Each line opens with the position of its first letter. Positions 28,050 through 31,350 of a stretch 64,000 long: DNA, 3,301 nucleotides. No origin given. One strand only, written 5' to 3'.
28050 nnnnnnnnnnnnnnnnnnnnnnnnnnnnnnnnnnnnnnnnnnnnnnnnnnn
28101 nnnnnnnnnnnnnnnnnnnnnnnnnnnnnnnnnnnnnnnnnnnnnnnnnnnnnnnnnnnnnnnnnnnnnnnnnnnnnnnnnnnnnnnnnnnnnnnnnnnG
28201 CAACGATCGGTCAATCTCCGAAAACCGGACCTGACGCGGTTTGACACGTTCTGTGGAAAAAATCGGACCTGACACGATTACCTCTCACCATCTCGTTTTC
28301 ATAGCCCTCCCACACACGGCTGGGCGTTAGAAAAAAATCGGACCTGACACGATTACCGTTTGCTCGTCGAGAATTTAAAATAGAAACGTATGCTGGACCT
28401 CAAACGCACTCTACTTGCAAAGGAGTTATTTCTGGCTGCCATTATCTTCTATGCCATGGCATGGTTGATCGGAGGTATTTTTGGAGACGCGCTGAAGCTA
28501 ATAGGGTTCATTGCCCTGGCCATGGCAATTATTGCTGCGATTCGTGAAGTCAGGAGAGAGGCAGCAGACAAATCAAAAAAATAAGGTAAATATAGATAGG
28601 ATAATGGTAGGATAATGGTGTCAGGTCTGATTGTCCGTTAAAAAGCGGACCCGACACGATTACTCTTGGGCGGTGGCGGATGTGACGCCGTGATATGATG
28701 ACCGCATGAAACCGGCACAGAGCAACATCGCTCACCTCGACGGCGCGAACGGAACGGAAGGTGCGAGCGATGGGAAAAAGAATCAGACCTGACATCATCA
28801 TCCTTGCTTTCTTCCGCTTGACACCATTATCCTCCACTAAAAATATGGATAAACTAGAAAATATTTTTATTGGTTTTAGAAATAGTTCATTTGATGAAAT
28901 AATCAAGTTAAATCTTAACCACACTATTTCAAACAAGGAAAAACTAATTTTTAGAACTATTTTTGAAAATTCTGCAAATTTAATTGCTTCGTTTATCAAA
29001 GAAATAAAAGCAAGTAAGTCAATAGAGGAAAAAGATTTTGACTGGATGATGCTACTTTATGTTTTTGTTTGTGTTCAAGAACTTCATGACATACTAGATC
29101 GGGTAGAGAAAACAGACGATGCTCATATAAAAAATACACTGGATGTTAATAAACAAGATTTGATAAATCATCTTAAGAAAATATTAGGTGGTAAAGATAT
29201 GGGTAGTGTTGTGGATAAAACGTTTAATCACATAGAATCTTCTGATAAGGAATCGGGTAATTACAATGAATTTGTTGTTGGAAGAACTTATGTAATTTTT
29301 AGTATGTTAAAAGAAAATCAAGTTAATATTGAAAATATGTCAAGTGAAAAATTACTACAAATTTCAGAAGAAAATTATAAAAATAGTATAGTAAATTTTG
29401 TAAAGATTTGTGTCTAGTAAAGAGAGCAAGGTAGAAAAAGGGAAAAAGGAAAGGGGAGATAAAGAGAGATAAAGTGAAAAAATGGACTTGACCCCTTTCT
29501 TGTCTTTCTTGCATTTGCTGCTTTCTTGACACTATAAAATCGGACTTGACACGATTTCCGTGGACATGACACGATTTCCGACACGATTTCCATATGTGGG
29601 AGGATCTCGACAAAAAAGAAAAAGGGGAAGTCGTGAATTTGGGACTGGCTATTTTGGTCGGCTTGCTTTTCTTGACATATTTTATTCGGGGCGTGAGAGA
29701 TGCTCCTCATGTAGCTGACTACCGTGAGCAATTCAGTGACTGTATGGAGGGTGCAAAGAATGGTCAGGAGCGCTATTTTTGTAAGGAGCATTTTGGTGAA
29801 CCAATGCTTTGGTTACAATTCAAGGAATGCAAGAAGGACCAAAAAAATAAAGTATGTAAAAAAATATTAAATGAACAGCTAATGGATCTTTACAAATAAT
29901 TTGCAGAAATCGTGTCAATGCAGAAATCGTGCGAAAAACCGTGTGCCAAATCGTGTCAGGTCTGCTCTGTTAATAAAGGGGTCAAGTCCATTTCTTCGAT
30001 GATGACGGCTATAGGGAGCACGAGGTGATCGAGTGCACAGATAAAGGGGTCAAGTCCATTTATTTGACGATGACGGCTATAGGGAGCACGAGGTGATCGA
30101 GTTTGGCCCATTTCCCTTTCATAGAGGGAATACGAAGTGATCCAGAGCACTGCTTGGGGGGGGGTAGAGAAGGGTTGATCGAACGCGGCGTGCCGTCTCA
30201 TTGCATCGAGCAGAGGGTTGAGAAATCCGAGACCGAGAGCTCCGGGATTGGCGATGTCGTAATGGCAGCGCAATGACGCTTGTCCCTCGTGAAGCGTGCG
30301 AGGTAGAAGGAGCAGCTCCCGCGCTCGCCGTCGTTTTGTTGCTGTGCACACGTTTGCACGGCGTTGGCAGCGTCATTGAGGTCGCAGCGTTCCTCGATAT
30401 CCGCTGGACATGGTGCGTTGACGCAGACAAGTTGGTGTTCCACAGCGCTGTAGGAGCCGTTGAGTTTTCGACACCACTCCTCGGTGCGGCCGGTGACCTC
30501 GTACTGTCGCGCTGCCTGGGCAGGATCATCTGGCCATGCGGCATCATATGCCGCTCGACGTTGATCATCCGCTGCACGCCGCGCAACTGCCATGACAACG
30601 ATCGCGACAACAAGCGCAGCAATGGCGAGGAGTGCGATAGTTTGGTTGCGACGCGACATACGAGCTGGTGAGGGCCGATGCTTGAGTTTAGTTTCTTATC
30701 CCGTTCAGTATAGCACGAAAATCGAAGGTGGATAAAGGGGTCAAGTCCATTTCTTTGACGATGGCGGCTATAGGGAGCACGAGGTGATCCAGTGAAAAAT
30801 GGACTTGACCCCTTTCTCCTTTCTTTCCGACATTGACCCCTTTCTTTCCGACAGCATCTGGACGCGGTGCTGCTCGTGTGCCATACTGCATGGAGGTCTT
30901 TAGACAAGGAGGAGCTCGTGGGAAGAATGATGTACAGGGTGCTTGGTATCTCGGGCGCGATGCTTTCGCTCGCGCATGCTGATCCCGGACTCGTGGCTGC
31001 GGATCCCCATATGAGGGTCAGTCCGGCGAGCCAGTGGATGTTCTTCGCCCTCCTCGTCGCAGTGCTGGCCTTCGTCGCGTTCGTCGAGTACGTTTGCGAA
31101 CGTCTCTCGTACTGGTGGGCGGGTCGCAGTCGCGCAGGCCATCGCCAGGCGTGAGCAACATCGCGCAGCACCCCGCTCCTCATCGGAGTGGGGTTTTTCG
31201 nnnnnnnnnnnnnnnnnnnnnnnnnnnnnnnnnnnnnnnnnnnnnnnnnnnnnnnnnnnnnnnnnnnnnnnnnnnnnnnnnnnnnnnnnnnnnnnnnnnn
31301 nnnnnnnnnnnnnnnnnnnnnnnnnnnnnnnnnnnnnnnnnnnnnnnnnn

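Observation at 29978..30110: Tandem 68-bp repeats sharing a terminal motif with a MITE-like element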

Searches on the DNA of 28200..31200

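Call 11: search_rna_families(source=window, start=28200, end=31200, threshold=evalue, max_evalue=10)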
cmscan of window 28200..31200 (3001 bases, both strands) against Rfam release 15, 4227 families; matches with E-value up to 10: 4.
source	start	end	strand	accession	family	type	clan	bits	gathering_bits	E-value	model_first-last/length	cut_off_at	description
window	29806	29879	+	RF01597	snoR22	Gene; snRNA; snoRNA; CD-box;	-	25.4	50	1.9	1-83/83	no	small nucleolar RNA snoR22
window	30724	30826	-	RF04279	mir-H20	Gene; miRNA;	CL00141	17.6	99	8.6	1-82/82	no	mir-H20 microRNA precursor family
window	29426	29539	+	RF01911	MIR2118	Gene; miRNA;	-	16.4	85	7.6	1-170/170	no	MIR2118 microRNA precursor family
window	28691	28755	+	RF01144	sR17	Gene; snRNA; snoRNA; CD-box;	-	13.7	36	7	1-55/55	no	Small nucleolar RNA sR17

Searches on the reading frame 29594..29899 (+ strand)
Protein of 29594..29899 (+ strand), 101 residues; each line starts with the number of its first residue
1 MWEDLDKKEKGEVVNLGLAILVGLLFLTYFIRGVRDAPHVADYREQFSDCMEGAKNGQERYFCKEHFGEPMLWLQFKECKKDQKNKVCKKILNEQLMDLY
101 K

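Call 17: find_encoding_contigs(protein=window:29594-29899:+, flank=10000, max_places=10)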
Protein window:29594-29899:+ (101 aa): 1 contig read that carries it; 1 place shown.
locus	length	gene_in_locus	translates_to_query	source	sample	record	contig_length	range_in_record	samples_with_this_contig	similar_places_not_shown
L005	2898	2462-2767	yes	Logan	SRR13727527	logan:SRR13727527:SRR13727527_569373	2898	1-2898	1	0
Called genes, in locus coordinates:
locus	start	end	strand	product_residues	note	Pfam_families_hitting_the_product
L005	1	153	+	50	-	?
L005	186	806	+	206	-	-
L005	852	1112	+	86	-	PF14213:DUF4325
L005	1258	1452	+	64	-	-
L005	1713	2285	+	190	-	-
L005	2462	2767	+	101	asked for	-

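Call 26: search_protein_families(library=pfam, proteins=[window:29594-29899:+], max_evalue=0.01)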
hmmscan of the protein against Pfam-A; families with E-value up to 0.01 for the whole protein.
window:29594-29899:+ (101 aa): 0 families

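Call 59: search_protein_families(library=padloc, proteins=[window:29594-29899:+], max_evalue=0.01)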
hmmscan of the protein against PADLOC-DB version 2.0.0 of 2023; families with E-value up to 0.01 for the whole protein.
window:29594-29899:+ (101 aa): 0 families

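Call 68: search_protein_representatives(protein=window:29594-29896:+)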
Query: 101 residues. Proteins with E-value up to 0.001 (for the whole library): 2; up to 1e-10: 1; up to 1e-30: 1. The best 2 are listed.
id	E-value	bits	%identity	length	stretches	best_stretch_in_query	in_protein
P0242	2.4e-64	230.0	100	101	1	1-101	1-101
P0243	2.5e-05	40.3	28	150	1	8-88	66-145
